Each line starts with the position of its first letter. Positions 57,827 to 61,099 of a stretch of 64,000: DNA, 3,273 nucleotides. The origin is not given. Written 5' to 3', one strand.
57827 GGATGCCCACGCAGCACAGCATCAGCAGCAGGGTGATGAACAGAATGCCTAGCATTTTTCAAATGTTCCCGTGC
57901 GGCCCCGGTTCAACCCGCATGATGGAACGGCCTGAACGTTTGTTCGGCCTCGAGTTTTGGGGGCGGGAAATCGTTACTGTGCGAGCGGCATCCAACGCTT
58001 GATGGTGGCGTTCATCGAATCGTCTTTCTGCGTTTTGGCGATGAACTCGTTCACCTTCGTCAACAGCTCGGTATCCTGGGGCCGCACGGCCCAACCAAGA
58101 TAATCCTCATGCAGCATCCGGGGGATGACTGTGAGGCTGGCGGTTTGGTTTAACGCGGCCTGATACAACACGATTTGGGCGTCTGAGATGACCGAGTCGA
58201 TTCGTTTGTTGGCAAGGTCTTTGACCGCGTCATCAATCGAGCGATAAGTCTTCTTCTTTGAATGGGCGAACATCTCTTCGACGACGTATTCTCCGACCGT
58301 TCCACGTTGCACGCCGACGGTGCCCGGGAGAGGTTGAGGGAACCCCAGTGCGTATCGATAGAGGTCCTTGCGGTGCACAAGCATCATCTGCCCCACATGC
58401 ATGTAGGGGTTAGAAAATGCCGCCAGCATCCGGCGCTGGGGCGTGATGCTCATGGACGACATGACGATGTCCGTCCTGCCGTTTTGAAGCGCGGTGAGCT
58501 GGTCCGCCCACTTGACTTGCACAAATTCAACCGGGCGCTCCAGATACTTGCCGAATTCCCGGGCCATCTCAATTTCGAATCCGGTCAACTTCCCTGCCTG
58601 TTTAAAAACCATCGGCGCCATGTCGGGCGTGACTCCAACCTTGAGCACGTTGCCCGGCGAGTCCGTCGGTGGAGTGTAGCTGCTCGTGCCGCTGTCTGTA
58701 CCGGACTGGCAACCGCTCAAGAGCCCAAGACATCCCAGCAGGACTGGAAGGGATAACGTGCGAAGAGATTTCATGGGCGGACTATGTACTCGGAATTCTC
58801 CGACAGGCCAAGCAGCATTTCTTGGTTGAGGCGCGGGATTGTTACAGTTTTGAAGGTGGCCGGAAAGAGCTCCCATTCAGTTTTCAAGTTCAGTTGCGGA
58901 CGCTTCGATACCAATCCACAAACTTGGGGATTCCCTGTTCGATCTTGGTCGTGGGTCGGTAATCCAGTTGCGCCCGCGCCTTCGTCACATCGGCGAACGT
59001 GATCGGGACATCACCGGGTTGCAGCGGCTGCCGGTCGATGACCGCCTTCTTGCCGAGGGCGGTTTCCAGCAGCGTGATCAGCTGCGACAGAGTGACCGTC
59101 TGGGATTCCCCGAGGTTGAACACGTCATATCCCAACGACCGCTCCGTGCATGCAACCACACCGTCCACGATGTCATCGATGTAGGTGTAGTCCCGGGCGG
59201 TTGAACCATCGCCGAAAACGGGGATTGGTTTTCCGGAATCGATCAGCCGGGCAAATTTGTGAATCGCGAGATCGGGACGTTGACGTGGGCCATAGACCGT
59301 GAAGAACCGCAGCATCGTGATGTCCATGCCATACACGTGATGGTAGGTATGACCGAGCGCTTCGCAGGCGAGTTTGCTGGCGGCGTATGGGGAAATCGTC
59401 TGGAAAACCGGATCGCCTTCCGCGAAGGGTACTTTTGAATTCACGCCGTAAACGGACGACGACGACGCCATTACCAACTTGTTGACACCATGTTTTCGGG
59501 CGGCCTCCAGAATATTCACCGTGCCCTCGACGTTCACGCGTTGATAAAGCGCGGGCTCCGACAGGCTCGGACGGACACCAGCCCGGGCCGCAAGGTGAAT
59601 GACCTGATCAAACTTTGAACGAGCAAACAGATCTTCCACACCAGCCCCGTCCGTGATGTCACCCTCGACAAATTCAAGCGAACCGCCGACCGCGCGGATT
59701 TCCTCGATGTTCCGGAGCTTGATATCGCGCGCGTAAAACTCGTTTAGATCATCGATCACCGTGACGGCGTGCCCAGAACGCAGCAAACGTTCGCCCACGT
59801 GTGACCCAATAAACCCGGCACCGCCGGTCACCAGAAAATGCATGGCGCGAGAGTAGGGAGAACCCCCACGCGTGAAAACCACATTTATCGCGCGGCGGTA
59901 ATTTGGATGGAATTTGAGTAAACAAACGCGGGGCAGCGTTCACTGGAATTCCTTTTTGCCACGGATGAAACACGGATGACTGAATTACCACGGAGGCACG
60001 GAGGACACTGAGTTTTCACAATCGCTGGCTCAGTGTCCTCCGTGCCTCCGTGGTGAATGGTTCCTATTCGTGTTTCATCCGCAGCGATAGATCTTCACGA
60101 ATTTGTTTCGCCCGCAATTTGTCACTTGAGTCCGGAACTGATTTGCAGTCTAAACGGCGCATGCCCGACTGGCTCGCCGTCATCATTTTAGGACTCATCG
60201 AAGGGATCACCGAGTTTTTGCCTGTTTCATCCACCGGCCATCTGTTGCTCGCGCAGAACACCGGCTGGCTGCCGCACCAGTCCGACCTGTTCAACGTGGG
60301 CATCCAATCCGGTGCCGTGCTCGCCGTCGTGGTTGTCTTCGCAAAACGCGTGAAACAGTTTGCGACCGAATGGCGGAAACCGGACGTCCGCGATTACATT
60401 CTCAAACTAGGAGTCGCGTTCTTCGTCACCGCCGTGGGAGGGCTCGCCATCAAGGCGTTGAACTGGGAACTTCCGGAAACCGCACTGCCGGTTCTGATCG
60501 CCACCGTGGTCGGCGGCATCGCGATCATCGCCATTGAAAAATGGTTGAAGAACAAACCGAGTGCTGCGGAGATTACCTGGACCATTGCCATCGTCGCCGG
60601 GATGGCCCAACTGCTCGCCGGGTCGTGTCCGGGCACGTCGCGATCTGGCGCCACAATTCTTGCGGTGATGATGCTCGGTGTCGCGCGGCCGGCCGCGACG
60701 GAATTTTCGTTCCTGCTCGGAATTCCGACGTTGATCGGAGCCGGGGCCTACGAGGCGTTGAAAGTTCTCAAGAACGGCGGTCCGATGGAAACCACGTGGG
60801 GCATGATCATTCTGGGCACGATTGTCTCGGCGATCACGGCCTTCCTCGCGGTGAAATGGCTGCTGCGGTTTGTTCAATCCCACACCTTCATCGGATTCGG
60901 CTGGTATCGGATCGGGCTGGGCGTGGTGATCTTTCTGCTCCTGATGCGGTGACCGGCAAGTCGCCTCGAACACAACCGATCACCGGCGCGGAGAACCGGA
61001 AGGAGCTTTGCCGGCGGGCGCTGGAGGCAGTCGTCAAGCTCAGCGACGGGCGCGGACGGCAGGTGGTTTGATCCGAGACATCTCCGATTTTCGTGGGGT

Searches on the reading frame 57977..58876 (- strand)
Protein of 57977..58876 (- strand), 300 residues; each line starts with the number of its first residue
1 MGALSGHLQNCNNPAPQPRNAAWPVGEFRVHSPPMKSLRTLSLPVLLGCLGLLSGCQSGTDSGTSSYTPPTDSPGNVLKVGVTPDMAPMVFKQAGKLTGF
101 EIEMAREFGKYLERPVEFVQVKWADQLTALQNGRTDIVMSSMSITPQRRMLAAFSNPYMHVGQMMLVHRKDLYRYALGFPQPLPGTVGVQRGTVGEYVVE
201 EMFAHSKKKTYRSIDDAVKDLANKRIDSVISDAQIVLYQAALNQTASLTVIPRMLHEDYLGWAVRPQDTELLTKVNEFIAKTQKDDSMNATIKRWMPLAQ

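Call 82: search_protein_families(library=pfam, proteins=[window:57977-58876:-], max_evalue=0.00001)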
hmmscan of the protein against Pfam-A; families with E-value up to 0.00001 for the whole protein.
window:57977-58876:- (300 aa): 1 family
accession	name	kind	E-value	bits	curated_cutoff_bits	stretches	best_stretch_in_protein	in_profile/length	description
PF00497.25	SBP_bac_3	-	8.8e-34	116.5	26.4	1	78-296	1-130/132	Bacterial extracellular solute-binding proteins, family 3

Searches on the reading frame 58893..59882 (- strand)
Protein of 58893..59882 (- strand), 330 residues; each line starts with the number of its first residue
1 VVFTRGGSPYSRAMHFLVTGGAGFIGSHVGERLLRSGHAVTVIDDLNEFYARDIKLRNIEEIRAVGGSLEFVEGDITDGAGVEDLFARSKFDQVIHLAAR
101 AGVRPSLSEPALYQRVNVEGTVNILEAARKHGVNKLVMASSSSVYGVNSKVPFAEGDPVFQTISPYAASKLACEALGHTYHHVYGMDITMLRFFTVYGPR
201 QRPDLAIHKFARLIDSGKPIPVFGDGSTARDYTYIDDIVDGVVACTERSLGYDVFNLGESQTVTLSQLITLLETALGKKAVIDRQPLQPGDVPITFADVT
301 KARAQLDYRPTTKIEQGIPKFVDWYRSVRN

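Call 82: search_protein_families(library=pfam, proteins=[window:58893-59882:-], max_evalue=0.00001)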
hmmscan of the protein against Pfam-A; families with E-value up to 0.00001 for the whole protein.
window:58893-59882:- (330 aa): 9 families
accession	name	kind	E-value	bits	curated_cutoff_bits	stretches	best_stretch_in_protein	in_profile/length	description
PF16363.11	GDP_Man_Dehyd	-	8.8e-67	226.3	27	1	17-319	1-330/332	GDP-mannose 4,6 dehydratase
PF01370.27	Epimerase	-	2.2e-62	211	20.9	1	17-258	2-240/240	NAD dependent epimerase/dehydratase family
PF01073.25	3Beta_HSD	-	2.2e-22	79.9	22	1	17-243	1-226/280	3-beta hydroxysteroid dehydrogenase/isomerase family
PF02719.21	Polysacc_synt_2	-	2.4e-17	63.5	20.2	1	17-277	2-248/293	Polysaccharide biosynthesis protein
PF04321.23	RmlD_sub_bind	-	3.4e-17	62.9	27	1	14-263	1-218/287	RmlD substrate binding domain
PF13460.12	NAD_binding_10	-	1.3e-10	41.9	27.2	1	20-176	1-130/184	NAD(P)H-binding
PF07993.18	NAD_binding_4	-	1.7e-10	41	20.1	1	18-198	1-209/258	Male sterility protein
PF00106.31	adh_short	-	1.8e-08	34.5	26.6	1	16-182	3-165/195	short chain dehydrogenase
PF08659.16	KR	-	1.2e-07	32.2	22.6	1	16-155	3-151/180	KR domain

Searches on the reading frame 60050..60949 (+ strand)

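Call 82: search_protein_families(library=pfam, proteins=[window:60050-60949:+], max_evalue=0.00001)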
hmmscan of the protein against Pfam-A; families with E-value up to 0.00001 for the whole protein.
window:60050-60949:+ (300 aa): 1 family
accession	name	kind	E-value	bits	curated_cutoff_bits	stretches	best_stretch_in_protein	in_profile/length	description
PF02673.24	BacA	-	2.3e-67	227.8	33.4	1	45-293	2-257/257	Bacitracin resistance protein BacA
